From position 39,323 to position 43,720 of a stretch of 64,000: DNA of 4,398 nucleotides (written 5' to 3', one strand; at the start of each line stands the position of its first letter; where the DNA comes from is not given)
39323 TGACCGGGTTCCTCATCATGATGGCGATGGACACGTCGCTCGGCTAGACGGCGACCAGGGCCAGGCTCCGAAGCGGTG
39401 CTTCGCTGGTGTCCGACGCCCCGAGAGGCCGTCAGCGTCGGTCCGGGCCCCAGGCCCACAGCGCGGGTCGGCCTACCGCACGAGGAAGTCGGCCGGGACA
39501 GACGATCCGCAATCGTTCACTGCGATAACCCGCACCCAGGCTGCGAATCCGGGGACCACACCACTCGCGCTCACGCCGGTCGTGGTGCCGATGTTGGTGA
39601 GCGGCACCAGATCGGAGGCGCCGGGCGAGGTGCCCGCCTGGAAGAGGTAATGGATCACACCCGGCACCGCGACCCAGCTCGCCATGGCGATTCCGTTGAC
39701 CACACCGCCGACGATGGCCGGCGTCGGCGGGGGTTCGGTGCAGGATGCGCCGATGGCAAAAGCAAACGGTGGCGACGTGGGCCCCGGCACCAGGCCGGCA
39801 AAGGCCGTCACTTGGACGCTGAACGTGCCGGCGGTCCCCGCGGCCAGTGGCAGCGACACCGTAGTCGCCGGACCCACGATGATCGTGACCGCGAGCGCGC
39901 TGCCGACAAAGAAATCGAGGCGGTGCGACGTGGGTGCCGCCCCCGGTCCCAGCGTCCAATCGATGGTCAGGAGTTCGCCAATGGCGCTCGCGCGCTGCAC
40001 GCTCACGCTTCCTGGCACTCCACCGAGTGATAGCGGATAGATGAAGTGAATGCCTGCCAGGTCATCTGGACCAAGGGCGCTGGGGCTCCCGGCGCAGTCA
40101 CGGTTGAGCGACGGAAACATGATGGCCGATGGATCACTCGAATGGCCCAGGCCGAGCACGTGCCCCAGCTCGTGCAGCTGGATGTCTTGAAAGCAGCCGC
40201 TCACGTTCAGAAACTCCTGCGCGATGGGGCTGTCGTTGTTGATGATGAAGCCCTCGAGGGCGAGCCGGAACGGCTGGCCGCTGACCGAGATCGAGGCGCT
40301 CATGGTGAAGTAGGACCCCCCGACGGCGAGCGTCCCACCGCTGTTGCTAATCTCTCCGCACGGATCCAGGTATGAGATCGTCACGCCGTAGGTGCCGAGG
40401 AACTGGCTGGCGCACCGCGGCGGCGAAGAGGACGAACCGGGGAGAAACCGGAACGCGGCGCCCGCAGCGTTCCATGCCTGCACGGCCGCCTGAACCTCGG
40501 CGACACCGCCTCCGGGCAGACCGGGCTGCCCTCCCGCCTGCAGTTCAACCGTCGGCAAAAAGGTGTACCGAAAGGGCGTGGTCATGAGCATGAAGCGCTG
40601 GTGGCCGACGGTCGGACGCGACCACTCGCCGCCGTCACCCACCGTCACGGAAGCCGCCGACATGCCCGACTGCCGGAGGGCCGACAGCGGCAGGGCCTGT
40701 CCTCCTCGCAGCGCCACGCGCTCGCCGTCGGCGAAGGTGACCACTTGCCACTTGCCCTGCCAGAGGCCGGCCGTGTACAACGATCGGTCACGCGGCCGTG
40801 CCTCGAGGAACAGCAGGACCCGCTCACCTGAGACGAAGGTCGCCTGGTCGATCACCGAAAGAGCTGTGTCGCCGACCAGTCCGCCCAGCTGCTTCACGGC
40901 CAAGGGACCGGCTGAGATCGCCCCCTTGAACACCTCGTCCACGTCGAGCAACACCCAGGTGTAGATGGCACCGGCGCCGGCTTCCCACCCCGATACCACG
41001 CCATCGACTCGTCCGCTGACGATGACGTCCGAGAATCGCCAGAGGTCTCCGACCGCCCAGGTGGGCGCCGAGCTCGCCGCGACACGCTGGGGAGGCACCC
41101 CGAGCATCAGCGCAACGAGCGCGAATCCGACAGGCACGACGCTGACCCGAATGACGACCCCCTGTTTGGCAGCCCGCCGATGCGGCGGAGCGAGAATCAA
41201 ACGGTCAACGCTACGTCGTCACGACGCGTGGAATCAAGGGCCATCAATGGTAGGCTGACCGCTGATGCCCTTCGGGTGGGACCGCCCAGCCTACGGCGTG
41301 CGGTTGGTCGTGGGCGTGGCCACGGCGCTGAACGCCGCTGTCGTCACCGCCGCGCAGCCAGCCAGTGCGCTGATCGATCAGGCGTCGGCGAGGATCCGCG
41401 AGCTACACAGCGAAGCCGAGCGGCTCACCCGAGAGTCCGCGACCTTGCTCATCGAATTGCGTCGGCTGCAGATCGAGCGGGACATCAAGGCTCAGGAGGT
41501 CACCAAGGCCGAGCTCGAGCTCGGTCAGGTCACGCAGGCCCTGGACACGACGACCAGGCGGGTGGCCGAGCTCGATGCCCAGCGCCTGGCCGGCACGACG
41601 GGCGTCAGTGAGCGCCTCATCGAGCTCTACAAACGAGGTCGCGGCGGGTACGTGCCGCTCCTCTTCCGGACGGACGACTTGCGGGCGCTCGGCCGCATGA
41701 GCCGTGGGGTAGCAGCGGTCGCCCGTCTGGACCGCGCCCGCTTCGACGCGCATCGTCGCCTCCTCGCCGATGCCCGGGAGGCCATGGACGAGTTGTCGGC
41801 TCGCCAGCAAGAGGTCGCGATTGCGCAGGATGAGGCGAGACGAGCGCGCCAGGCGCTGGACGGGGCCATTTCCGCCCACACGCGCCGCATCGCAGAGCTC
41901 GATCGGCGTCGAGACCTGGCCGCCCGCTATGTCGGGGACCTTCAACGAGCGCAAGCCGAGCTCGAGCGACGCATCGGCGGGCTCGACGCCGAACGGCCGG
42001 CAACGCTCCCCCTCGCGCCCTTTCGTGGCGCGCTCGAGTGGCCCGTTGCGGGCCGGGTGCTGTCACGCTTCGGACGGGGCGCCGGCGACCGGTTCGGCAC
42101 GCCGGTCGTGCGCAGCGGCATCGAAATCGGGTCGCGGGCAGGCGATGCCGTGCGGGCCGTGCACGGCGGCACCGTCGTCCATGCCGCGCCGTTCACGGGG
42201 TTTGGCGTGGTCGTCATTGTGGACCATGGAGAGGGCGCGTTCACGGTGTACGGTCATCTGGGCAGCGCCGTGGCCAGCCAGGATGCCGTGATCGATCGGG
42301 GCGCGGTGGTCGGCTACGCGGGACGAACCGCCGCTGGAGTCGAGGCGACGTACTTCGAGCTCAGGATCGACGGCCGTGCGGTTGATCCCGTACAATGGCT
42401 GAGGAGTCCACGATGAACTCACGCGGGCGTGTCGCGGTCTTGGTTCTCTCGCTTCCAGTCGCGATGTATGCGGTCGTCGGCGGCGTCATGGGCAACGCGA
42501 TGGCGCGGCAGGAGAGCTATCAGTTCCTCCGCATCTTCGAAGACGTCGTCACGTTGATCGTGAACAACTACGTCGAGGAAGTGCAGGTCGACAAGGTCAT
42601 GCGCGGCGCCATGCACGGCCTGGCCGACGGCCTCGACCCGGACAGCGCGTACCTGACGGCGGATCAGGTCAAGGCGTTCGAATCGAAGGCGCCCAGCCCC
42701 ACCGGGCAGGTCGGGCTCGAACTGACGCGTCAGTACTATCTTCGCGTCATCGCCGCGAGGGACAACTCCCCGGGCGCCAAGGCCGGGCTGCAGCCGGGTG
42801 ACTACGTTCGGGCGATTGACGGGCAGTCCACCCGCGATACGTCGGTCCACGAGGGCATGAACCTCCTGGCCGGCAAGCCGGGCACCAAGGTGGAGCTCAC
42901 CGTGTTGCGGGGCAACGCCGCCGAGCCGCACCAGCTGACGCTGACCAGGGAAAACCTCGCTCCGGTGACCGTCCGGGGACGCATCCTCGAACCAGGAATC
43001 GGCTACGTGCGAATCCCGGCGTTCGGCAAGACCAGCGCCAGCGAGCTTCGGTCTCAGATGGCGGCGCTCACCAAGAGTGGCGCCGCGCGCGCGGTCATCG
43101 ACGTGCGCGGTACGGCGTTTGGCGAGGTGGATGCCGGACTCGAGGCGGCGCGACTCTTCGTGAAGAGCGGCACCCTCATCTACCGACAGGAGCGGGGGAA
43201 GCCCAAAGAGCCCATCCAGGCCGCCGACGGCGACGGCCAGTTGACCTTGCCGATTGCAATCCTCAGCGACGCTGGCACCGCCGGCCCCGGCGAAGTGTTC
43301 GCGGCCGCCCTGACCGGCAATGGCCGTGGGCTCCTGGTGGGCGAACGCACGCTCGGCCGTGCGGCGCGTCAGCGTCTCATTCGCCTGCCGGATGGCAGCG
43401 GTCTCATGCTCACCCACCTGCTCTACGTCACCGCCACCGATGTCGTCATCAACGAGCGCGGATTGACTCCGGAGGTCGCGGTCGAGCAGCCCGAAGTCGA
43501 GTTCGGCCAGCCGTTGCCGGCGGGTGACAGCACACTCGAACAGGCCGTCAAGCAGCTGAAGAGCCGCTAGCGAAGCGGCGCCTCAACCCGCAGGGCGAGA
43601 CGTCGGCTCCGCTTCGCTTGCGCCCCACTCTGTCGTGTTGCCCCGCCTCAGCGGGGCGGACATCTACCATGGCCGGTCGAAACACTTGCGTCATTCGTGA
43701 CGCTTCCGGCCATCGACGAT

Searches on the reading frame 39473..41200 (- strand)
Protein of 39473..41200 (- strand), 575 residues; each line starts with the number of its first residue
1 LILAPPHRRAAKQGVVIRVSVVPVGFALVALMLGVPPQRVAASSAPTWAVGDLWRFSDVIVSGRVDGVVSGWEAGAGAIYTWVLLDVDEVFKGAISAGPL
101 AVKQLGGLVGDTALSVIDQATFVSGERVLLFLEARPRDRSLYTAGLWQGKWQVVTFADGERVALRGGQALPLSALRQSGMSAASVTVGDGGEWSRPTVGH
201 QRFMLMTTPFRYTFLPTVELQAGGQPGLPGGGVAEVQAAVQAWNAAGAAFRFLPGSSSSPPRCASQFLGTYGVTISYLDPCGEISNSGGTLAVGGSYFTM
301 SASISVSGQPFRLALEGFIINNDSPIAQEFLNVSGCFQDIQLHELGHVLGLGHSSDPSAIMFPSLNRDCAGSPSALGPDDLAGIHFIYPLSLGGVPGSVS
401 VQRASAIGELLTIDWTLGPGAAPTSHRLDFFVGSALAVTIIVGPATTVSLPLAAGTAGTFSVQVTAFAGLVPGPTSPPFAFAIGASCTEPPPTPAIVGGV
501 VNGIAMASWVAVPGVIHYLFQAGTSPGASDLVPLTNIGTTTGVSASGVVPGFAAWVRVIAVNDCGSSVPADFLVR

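Call 38: search_protein_families(library=pfam, proteins=[window:39473-41200:-], max_evalue=0.0001)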
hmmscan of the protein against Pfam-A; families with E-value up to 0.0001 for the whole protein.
window:39473-41200:- (575 aa): 1 family
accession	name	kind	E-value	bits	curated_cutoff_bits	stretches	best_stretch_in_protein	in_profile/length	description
PF00413.30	Peptidase_M10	-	2.3e-10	41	24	1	338-388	109-158/159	Matrixin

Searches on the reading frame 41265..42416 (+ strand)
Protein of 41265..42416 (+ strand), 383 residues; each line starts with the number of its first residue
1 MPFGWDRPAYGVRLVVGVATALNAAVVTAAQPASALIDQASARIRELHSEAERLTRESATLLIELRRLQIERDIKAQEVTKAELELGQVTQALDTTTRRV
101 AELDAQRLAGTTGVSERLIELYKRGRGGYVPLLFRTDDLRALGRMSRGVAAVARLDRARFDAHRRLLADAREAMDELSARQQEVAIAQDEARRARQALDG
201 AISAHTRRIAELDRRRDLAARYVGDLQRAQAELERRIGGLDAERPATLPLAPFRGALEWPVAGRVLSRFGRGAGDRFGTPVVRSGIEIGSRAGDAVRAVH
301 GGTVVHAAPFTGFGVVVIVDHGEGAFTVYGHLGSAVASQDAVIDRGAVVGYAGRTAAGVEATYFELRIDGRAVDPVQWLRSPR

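Call 38: search_protein_families(library=pfam, proteins=[window:41265-42416:+], max_evalue=0.0001)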
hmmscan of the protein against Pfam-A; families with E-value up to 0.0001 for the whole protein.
window:41265-42416:+ (383 aa): 1 family
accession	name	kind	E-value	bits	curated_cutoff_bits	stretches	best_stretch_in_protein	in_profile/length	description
PF01551.29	Peptidase_M23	-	2.5e-17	63.3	28.7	1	284-375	4-96/96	Peptidase family M23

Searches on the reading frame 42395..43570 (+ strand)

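Call 79: search_protein_families(library=pfam, proteins=[window:42395-43570:+], max_evalue=0.0001)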
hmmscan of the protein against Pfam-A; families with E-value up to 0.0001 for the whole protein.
window:42395-43570:+ (391 aa): 5 families
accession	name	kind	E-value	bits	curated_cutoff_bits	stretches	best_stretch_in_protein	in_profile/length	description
PF03572.23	Peptidase_S41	-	4.1e-29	101.7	24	1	202-363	2-165/165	Peptidase family S41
PF17820.7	PDZ_6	-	4e-12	46.1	27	1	118-172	2-54/54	PDZ domain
PF13180.12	PDZ_2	-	1.5e-08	35.3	27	1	115-177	13-74/80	PDZ domain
PF00595.29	PDZ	-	3.9e-06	27.6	23.2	1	121-171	32-81/81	PDZ domain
PF22694.1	CtpB_N-like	-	6.2e-05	23.8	27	0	40-89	33-83/85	Activating protease CtpB N-terminal domain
